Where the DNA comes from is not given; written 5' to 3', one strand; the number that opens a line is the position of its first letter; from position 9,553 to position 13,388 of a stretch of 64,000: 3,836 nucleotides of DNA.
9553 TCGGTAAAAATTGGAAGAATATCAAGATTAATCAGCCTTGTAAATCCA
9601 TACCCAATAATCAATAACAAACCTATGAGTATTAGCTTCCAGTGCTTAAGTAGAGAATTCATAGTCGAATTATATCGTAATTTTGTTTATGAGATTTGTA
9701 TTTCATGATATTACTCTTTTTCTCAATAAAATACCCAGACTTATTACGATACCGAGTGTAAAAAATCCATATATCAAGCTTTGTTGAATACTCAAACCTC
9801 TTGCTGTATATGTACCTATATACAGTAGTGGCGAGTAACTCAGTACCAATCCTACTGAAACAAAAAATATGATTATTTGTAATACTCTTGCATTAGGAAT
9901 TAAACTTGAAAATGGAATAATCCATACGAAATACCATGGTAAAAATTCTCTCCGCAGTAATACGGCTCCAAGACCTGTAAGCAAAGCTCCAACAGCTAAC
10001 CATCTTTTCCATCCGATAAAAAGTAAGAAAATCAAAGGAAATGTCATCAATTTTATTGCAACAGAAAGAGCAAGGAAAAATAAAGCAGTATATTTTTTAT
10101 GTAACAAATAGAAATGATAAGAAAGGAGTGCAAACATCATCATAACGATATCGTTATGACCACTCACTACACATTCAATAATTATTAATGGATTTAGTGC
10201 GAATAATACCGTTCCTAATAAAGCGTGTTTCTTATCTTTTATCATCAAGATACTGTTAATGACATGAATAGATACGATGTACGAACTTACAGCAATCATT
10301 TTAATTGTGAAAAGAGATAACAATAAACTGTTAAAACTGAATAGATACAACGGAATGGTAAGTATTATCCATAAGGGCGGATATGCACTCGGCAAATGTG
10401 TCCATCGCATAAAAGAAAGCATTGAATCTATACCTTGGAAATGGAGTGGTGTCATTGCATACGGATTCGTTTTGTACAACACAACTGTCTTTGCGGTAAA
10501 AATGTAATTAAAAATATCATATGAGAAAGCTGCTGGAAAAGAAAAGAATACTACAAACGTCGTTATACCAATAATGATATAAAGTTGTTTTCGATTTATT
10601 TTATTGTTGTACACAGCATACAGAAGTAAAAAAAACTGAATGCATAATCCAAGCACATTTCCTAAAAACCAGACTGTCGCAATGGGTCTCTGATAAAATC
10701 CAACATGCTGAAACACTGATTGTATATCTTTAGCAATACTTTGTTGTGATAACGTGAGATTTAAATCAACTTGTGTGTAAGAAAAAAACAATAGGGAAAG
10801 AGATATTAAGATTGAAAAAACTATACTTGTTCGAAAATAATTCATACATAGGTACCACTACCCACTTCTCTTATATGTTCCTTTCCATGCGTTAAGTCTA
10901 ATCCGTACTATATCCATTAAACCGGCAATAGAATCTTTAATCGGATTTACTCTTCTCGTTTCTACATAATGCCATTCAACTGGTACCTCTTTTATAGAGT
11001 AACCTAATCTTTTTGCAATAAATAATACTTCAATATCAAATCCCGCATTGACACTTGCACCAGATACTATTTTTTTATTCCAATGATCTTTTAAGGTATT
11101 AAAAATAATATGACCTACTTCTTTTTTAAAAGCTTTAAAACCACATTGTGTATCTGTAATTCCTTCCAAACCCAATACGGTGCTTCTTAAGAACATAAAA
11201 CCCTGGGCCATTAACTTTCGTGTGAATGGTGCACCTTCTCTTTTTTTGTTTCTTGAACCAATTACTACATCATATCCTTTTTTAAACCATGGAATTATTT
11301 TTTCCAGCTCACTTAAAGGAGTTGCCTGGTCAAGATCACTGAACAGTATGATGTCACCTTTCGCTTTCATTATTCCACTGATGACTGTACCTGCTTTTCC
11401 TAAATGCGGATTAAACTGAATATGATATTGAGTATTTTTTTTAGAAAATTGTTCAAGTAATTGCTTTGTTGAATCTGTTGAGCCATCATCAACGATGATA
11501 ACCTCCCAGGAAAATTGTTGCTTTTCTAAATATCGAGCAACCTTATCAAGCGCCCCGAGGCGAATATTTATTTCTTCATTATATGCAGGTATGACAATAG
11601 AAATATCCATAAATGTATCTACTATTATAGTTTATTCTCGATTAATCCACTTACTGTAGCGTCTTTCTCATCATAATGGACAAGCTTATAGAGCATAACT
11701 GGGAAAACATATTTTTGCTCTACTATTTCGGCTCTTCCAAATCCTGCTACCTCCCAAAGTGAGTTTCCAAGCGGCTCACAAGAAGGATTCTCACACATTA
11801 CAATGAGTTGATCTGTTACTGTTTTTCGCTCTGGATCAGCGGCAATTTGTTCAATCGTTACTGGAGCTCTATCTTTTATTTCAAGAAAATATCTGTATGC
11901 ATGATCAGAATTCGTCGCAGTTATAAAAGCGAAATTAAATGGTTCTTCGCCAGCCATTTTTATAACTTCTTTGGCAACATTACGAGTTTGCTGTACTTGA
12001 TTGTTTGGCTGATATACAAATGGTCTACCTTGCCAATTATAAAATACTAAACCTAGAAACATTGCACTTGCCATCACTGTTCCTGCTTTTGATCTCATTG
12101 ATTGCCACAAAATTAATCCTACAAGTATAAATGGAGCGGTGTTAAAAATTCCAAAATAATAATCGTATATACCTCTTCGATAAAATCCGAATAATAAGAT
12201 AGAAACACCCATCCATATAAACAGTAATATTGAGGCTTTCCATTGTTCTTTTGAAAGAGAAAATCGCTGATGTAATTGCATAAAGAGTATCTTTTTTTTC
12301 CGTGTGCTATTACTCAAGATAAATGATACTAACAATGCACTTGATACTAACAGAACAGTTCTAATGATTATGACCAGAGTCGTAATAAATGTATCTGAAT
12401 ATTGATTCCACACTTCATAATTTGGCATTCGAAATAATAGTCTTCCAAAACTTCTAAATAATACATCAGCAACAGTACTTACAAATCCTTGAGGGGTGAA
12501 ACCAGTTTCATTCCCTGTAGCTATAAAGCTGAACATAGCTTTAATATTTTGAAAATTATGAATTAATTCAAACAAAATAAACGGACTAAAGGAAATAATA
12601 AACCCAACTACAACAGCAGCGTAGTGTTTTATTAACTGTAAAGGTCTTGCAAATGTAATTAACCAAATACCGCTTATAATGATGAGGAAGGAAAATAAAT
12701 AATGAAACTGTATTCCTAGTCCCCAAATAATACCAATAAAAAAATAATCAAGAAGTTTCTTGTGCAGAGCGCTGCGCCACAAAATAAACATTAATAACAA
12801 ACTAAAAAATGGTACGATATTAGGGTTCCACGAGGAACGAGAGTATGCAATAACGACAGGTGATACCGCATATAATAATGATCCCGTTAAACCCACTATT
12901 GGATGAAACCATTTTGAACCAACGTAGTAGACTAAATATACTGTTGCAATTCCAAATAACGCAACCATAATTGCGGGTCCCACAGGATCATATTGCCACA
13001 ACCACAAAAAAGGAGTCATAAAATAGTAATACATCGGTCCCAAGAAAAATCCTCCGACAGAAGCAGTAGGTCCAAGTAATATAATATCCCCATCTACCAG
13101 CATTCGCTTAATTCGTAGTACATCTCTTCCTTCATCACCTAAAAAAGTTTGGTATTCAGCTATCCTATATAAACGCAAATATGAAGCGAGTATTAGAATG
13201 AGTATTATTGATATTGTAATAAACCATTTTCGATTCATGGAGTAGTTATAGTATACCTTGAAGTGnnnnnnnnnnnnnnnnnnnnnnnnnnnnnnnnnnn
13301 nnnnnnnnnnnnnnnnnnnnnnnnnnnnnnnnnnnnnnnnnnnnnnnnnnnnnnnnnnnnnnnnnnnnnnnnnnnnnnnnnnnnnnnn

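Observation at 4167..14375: Three or more GtrB-like synthase / GT-C transferase pairs packed into one operon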

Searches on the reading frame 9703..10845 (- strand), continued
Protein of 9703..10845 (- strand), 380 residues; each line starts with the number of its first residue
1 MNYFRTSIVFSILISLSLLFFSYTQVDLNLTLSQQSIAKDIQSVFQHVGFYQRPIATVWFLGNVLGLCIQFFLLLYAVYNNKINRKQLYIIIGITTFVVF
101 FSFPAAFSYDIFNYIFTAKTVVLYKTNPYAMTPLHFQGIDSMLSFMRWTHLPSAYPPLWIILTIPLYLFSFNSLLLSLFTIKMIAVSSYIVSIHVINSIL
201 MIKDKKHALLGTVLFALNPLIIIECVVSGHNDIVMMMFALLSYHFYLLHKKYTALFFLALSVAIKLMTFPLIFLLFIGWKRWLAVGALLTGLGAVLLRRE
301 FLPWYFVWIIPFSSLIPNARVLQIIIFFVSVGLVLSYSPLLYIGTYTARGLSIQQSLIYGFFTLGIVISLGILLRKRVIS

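Call 46: search_solved_structures(query=A2, max_evalue=1, show_alignments=1)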
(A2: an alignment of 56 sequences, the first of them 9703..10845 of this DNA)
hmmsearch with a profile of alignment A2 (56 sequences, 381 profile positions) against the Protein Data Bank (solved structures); distinct sequences matched with E-value up to 1: 0.

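Call 52: predict_structure(alignment_id=A2)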
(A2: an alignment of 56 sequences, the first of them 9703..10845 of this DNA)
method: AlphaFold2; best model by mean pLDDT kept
length: 380 residues; sequences in the alignment: 56
mean_pLDDT: 90.9   pTM: 0.91
mean pLDDT of the five models: 90.9, 90.3, 89.8, 89.8, 89.4
residues with pLDDT >= 90: 275; 70-90: 81; 50-70: 23; < 50: 1
segments of 3 or more residues with pLDDT < 50: none
pLDDT, mean of each block of 10 residues (from residue 1): 92 97 79 65 86 95 98 98 98 97 83 87 87 78 58 75 92 86 96 99 98 98 95 97 98 97 93 95 97 94 95 98 98 96 89 95 97 81
secondary structure, 60 per line:
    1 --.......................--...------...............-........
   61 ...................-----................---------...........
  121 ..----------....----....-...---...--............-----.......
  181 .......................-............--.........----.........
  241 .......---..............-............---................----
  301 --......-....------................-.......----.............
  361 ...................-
elements in order: H3-25 H37-51 H53-79 H85-100 H110-122 H133-136 H141-144 H157-168 H174-203 H205-216 H219-227 H232-247 H251-264 H266-277 H281-296 H303-308 H310-313 H320-335 H337-343 H348-379

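Call 55: fold_search(model_id=the predicted structure, library=pdb)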
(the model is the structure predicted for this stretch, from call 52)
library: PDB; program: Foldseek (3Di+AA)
matches with E <= 10: 317; with E <= 0.001: 0
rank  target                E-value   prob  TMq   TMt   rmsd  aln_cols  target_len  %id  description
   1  7oci_F                2.4e-01  0.72  0.25  0.17  16.1       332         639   14  Cryo-EM structure of yeast Ost6p containing oligosaccharyltransferase complex (released 2022-02-16)
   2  8age_A                4.5e-01  0.57  0.26  0.16  15.9       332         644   14  Structure of yeast oligosaccharylransferase complex with acceptor peptide bound (released 2022-12-07)
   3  4s0f_A                4.9e-01  0.13  0.16  0.12  28.2       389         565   14  Crystal structure of the peptidase-containing ABC transporter PCAT1 E648Q mutant complexed with ATPgS in an occluded c (released 2015-07-22)
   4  9dm5                  5.3e-01  0.85  0.35  0.35  14.7       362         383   13  Product-Bound mannosyltransferase PimE (released 2025-06-25)
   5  9n9j_I                5.8e-01  0.41  0.26  0.16  16.1       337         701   14  Structure of a GRP94 folding intermediate engaged with a CCDC134- and FKBP11-bound secretory translocon (released 2025-11-19)
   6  5m87                  5.8e-01  0.08  0.13  0.11  25.3       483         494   14  Crystal structure of Eremococcus coleocola manganese transporter (released 2017-01-11)
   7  9d2f_L                6.0e-01  0.16  0.16  0.16  21.9       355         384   11  3D structure and atomic model of RS3 of mouse respiratory cilia (released 2025-08-13)
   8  6ral_A                6.0e-01  0.07  0.12  0.09  27.4       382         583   14  Heterodimeric ABC exporter TmrAB under turnover conditions in asymmetric unlocked return conformation (released 2019-07-31)
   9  5m8a                  6.5e-01  0.08  0.14  0.11  25.2       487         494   14  Crystal structure of Eremococcus coleocola manganese transporter mutant E129A (released 2017-01-11)
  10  5m8j                  6.5e-01  0.07  0.13  0.11  26.1       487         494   13  Crystal structure of Eremococcus coleocola manganese transporter mutant H236A (released 2017-01-11)
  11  6z71_B                7.1e-01  0.11  0.16  0.15  21.5       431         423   15  Structure of the MATE family multidrug resistance transporter Aq_128 from Aquifex aeolicus in the outward-facing state (released 2021-12-01)
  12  9gaw_U                7.4e-01  0.13  0.16  0.14  25.7       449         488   10  High-resolution structure of the Anaphase-promoting complex/cyclosome (APC/C) bound to co-activator Cdh1 (released 2024-08-14)
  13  2xpi_D                7.7e-01  0.20  0.21  0.17  23.9       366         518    9  Crystal structure of APC/C hetero-tetramer Cut9-Hcn1 (released 2011-03-30)
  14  5m94_A                8.7e-01  0.08  0.15  0.14  25.9       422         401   14  Crystal structure of Staphylococcus capitis divalent metal ion transporter (DMT) in complex with nanobody (released 2016-12-21)
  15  10le_A                9.5e-01  0.05  0.11  0.12  25.1       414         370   14  X-ray structure of the Bacteroides fragilis Nramp/MntH divalent transition metal transporter WT in an inward-open, man (released 2026-03-04)
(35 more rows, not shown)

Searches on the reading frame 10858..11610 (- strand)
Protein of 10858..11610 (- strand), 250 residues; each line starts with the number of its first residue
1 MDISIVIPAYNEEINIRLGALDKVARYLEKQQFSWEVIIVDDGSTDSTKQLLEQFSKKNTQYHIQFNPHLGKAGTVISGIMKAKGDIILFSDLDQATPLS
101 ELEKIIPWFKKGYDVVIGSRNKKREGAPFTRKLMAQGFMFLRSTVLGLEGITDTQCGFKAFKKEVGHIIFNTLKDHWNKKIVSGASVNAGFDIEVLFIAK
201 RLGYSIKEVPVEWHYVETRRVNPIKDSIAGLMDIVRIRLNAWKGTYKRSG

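Call 3: search_protein_families(library=pfam, proteins=[window:10858-11610:-], max_evalue=0.01)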
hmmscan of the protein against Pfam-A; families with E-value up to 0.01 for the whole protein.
window:10858-11610:- (250 aa): 3 families
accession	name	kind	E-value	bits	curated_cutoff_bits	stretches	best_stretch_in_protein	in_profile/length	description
PF00535.33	Glycos_transf_2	-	1.9e-26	93.5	23.3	1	4-164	1-162/168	Glycosyl transferase family 2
PF10111.15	Glyco_tranf_2_2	-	1.2e-07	32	27.3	1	4-106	1-103/276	Glycosyltransferase like family 2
PF13641.12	Glyco_tranf_2_3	-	0.0012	19.4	27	1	3-124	3-127/230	Glycosyltransferase like family 2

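Call 12: search_protein_families(library=ncbifam, proteins=[window:10858-11610:-], max_evalue=0.01)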
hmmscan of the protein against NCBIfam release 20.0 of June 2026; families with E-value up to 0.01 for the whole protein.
window:10858-11610:- (250 aa): 25 families
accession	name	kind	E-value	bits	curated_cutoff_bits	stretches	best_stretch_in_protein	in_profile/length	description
NF047588.1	GlcsyltransPgfSStrep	equivalog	2.4e-24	86.1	500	1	1-167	1-165/308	glycosyltransferase PgfS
NF007986.1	PRK10714.1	equivalog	2.9e-18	66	529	1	2-174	7-177/316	undecaprenyl-phosphate 4-deoxy-4-formamido-L-arabinose transferase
NF041875.1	EPS_EpsD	equivalog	2.3e-14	53.6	370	1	3-118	1-114/325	exopolysaccharide biosynthesis glycosyltransferase EpsD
NF038302.1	EPS_HpsE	equivalog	1.2e-13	50.7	300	1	1-96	1-98/307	hormogonium polysaccharide biosynthesis glycosyltransferase HpsE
NF041391.1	DPhHxTase_Halo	equivalog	1.6e-13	50.2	375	1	9-235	3-206/213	dolichyl-phosphate hexose transferase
TIGR03937.1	PgaC_IcaA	equivalog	1.5e-11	43.9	422.3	1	3-94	47-135/407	poly-beta-1,6-N-acetyl-D-glucosamine synthase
TIGR04283.1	glyco_like_mftF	equivalog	1.9e-11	44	182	1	3-109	1-97/221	TIGR04283 family arsenosugar biosynthesis glycosyltransferase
NF047683.1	TeichurnBiosyTuaG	equivalog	2.6e-11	43.7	400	1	3-111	8-113/252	teichuronic acid biosynthesis protein TuaG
NF050050.1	ProtGlycPglI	equivalog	1.1e-10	41.4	500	1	3-127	4-126/306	GalNAc(5)-diNAcBac-PP-undecaprenol beta-1,3-glucosyltransferase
NF007482.0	PRK10073.1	equivalog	1.3e-10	40.8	423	1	3-96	8-97/334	glycosyltransferase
TIGR04182.1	glyco_TIGR04182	equivalog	1.4e-09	37.8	325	1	2-236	1-216/293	S-layer glycoprotein N-glycosyltransferase AglJ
NF010496.0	PRK13915.1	equivalog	1.4e-09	37.5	262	1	2-97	32-129/307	glucosyl-3-phosphoglycerate synthase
NF058614.1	PPMAGASynPpgS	equivalog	3e-08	33.4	370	1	2-168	1-164/226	polyprenyl-phospho-N-acetylgalactosaminyl synthase PpgS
TIGR03965.1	mycofact_glyco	equivalog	1.7e-07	30.5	280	1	2-112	75-182/467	mycofactocin biosynthesis glycosyltransferase MftF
TIGR04242.1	nodulat_NodC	equivalog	7.6e-07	28.4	550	1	3-96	50-143/395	chitooligosaccharide synthase NodC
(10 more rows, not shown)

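Call 14: search_solved_structures(query=window:10858-11610:-, max_evalue=0.001)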
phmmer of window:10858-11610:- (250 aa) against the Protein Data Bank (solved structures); distinct sequences matched with E-value up to 0.001: 26.
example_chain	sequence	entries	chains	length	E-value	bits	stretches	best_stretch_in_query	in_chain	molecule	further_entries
5mlz_A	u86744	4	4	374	1.6e-18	69.9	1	1-166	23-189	Dolichol monophosphate mannose synthase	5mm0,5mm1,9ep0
9bhc_C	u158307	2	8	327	1.4e-14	57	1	3-165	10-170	Undecaprenyl-phosphate 4-deoxy-4-formamido-L-arabinose transferase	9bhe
8vxh_A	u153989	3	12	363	1.8e-14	56.6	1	3-165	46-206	Undecaprenyl-phosphate 4-deoxy-4-formamido-L-arabinose transferase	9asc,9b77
5eke_A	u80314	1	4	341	1.4e-13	53.7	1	2-139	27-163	Uncharacterized glycosyltransferase sll0501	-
5ekp_C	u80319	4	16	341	1.4e-13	53.7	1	2-139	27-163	Uncharacterized glycosyltransferase sll0501 | Glycosyltransferase sll0501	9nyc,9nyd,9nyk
9nye_A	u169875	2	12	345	1.4e-13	53.7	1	2-139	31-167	Glycosyltransferase sll0501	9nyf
9hwj_A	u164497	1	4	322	2.4e-13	52.9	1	3-165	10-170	Undecaprenyl-phosphate 4-deoxy-4-formamido-L-arabinose transferase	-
5hea_A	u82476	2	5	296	1.2e-07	34.2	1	3-116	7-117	Putative glycosyltransferase (GalT1)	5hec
2z87_A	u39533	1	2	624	9.4e-07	31.4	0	3-96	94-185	Chondroitin synthase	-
2z86_A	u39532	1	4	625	9.4e-07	31.3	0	3-96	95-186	Chondroitin synthase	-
5tze_C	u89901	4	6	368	1.1e-06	31.2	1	1-102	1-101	Glycosyl transferase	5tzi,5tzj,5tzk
5tz8_A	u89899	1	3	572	2e-06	30.3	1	1-102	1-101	Glycosyl transferase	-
8vh7_A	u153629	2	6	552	2.9e-06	29.8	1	34-107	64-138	Heparosan synthase B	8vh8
8viw_A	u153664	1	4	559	2.9e-06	29.7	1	34-107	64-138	Heparosan synthase B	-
8bz8_A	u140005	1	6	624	8.6e-06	28.2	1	2-120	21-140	Glycosyltransferase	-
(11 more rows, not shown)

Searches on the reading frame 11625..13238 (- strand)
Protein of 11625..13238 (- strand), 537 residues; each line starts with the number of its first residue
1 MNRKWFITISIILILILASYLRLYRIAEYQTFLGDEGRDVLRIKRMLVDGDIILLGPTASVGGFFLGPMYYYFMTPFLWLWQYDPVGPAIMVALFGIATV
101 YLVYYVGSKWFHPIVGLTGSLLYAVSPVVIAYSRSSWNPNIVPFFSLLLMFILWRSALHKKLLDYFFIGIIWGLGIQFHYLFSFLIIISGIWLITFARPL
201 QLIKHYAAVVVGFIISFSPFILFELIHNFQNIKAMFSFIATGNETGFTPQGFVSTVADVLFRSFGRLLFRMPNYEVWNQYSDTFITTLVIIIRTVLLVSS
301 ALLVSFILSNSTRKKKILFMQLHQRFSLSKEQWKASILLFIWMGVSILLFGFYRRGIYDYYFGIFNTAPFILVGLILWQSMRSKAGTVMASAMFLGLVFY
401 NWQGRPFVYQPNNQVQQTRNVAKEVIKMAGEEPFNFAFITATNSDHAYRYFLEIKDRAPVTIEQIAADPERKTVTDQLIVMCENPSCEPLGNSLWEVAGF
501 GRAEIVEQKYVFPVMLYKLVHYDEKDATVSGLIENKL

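Call 4: search_protein_families(library=pfam, proteins=[window:11625-13238:-], max_evalue=0.01)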
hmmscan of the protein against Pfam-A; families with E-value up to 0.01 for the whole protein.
window:11625-13238:- (537 aa): 1 family
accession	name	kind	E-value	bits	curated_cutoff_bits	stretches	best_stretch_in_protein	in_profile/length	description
PF13231.12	PMT_2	-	3.7e-11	43.9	26.1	1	68-222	4-159/160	Dolichyl-phosphate-mannose-protein mannosyltransferase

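Call 12: search_protein_families(library=ncbifam, proteins=[window:11625-13238:-], max_evalue=0.01)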
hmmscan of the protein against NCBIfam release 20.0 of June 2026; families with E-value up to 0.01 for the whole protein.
window:11625-13238:- (537 aa): 1 family
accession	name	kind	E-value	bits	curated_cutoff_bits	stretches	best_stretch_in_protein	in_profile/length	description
NF007420.1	PRK09959.1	equivalog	0.0017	16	1995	1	269-330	519-579/1197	acid-sensing system histidine kinase EvgS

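Call 72: search_solved_structures(query=window:11625-13238:-, max_evalue=1)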
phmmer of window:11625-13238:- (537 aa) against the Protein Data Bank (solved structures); distinct sequences matched with E-value up to 1: 0.
